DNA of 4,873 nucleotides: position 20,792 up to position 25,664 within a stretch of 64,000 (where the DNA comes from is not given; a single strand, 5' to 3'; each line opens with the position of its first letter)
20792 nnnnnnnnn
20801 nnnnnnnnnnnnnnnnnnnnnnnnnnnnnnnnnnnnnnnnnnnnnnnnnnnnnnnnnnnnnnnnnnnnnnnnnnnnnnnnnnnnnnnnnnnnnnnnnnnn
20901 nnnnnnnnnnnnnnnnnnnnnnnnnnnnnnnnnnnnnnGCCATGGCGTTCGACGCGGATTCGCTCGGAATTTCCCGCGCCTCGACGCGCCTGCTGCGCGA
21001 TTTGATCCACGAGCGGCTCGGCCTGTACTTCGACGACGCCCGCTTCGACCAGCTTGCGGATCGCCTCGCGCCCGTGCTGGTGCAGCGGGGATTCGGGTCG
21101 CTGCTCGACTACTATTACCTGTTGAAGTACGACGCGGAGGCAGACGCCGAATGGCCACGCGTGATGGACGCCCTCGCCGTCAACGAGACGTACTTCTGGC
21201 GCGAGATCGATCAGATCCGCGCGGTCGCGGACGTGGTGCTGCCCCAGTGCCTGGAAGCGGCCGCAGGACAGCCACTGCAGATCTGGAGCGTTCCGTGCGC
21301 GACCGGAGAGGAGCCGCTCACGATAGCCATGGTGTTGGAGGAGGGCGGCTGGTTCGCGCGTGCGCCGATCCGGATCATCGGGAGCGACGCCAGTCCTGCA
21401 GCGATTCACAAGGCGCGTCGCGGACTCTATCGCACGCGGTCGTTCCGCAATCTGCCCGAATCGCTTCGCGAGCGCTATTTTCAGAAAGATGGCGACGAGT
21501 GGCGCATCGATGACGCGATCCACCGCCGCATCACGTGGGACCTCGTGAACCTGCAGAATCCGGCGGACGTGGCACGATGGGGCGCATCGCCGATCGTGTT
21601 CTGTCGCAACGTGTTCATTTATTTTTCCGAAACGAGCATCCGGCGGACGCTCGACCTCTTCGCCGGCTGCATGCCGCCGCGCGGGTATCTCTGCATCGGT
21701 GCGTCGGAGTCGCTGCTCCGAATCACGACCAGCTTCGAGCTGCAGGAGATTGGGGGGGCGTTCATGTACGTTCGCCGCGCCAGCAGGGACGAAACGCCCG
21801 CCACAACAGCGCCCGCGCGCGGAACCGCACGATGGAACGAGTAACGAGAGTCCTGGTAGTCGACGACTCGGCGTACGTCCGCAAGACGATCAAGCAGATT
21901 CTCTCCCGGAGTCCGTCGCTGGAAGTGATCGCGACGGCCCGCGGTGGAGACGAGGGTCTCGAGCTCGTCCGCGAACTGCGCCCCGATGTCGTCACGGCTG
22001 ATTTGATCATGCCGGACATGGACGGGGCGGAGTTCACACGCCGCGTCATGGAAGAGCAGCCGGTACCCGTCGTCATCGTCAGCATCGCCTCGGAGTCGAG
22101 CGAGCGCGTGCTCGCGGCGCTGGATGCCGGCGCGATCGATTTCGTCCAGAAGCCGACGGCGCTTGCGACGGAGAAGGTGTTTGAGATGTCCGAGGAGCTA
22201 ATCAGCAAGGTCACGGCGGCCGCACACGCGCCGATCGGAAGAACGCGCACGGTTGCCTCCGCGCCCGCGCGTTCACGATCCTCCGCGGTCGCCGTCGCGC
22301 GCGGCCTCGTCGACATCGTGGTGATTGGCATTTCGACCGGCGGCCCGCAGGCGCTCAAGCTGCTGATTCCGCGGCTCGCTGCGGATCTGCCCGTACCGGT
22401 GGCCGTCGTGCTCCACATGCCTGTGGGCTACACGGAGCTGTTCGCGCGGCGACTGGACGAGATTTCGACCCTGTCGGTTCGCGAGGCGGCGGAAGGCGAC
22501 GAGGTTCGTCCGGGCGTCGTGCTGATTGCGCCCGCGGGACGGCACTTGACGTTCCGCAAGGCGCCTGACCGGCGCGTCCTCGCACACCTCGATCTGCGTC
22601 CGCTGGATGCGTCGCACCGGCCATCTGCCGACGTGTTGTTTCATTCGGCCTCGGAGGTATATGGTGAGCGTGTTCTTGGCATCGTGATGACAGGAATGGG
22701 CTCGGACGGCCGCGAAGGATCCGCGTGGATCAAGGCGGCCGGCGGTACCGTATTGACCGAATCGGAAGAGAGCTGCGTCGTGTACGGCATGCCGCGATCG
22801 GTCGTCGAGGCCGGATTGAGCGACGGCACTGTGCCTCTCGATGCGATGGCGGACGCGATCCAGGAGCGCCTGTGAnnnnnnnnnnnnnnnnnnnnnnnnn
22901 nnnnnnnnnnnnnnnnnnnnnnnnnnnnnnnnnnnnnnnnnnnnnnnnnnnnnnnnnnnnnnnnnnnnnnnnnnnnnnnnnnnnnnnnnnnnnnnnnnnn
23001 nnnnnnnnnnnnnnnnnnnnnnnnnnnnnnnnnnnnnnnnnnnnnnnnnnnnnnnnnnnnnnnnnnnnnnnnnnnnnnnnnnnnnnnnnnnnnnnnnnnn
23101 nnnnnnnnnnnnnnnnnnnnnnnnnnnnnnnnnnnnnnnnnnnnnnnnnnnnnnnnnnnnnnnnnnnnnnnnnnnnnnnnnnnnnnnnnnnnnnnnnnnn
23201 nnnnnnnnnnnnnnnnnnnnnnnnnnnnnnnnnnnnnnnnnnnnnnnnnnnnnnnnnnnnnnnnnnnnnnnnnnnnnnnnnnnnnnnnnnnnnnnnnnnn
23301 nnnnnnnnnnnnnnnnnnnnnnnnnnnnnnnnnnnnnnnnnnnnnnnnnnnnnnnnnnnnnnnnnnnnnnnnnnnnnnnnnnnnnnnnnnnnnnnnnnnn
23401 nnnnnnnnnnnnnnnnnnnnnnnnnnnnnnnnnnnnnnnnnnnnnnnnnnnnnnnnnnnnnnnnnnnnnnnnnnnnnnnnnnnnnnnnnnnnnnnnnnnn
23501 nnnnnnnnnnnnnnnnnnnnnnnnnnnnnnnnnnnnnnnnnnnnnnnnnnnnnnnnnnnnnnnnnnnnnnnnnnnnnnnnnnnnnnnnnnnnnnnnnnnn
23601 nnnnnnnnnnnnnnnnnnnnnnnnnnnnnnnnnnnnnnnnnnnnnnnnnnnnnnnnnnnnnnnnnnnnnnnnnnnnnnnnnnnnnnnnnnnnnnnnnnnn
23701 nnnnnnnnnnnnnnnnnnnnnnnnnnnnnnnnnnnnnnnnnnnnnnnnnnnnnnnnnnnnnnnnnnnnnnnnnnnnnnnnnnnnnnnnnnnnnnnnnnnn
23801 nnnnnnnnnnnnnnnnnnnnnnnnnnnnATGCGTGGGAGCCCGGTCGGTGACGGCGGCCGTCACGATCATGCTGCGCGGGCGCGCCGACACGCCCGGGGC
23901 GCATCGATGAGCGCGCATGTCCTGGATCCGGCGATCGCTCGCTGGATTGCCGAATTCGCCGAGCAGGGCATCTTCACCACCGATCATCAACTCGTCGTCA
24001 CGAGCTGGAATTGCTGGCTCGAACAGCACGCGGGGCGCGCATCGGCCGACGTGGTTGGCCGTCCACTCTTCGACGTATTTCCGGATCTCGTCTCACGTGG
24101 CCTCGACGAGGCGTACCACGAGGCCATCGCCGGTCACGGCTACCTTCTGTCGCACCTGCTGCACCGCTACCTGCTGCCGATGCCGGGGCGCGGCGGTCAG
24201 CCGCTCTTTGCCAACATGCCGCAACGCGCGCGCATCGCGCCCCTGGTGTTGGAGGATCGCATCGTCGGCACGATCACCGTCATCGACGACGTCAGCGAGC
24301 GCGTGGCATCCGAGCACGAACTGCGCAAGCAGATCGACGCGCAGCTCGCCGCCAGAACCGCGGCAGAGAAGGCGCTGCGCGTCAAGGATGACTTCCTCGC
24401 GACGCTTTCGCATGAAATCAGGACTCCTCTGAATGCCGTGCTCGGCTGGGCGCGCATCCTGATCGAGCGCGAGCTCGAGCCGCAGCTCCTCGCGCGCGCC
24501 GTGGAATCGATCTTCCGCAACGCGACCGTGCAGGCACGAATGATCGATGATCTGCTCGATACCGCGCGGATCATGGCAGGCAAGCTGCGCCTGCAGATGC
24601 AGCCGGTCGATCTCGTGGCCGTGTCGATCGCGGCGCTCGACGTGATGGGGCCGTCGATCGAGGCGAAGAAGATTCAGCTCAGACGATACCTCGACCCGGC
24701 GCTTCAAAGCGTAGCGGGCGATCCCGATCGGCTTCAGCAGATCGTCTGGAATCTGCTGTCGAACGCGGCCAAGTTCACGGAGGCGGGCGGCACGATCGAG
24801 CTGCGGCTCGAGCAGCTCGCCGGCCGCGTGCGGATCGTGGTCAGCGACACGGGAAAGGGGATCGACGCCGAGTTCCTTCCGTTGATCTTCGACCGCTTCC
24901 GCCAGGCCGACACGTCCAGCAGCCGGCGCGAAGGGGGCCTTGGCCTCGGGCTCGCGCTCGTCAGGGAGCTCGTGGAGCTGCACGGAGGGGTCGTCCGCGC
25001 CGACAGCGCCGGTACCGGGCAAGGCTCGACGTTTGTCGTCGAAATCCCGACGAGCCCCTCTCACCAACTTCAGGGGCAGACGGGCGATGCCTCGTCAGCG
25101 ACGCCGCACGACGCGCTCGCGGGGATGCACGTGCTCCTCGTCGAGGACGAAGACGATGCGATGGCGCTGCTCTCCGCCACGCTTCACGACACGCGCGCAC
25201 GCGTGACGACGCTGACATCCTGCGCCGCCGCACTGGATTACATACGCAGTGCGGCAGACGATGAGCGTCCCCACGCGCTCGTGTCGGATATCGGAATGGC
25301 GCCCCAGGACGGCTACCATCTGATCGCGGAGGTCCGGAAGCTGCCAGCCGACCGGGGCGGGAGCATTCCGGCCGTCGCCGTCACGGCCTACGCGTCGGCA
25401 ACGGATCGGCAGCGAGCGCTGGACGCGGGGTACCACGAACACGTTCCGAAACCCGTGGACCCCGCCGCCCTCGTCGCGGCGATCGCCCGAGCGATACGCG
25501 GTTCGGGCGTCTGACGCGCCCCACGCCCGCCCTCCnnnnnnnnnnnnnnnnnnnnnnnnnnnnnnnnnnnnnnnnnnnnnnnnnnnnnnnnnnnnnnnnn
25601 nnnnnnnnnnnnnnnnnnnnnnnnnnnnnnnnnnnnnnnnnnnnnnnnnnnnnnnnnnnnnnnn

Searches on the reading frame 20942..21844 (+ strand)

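Call 68: search_protein_families(library=pfam, proteins=[window:20942-21844:+], max_evalue=0.00001)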
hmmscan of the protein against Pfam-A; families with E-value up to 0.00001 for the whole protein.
window:20942-21844:+ (300 aa): 2 families
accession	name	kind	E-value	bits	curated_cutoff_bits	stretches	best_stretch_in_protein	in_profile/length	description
PF01739.24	CheR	-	1.7e-44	152.1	27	1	81-268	1-189/195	CheR methyltransferase, SAM binding domain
PF03705.20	CheR_N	-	8.1e-07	29.1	27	1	17-64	5-52/53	CheR methyltransferase, all-alpha domain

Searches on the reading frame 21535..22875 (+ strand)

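Call 68: search_protein_families(library=pfam, proteins=[window:21535-22875:+], max_evalue=0.00001)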
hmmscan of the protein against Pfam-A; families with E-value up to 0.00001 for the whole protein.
window:21535-22875:+ (446 aa): 2 families
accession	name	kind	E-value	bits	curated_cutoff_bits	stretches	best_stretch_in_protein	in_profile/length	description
PF01339.22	CheB_methylest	-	1.6e-60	204.2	24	1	262-442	1-174/174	CheB methylesterase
PF00072.30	Response_reg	-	1.5e-23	83.5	30.2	1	106-209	1-102/111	Response regulator receiver domain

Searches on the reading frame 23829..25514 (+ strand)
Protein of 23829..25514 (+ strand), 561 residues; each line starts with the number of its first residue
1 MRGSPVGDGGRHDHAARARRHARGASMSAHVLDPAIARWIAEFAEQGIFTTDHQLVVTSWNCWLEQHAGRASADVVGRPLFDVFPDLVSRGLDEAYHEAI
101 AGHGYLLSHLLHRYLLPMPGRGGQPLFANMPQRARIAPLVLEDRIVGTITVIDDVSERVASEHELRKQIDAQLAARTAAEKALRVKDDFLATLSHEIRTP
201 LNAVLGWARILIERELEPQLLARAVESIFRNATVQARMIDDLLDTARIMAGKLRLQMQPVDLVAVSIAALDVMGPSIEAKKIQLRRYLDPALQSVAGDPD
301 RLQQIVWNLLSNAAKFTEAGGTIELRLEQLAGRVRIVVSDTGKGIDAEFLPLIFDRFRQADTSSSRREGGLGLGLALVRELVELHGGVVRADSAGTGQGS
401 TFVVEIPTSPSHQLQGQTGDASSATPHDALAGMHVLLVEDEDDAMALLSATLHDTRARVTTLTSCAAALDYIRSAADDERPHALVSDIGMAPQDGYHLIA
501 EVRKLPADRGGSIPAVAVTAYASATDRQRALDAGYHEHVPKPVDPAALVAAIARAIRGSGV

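Call 63: search_protein_families(library=pfam, proteins=[window:23829-25514:+], max_evalue=0.00001)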
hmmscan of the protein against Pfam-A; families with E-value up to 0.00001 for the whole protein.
window:23829-25514:+ (561 aa): 4 families
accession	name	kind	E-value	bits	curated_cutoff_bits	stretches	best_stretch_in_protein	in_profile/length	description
PF02518.31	HATPase_c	-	8.4e-31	107.1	26.4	1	297-408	1-109/111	Histidine kinase-, DNA gyrase B-, and HSP90-like ATPase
PF00072.30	Response_reg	-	1.1e-16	61.4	30.2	1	435-552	1-110/111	Response regulator receiver domain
PF00512.31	HisKA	-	7e-15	55.3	26.9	1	186-251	2-66/66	His Kinase A (phospho-acceptor) domain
PF08448.16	PAS_4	-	1.4e-07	32.1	23.1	1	46-159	6-109/110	PAS fold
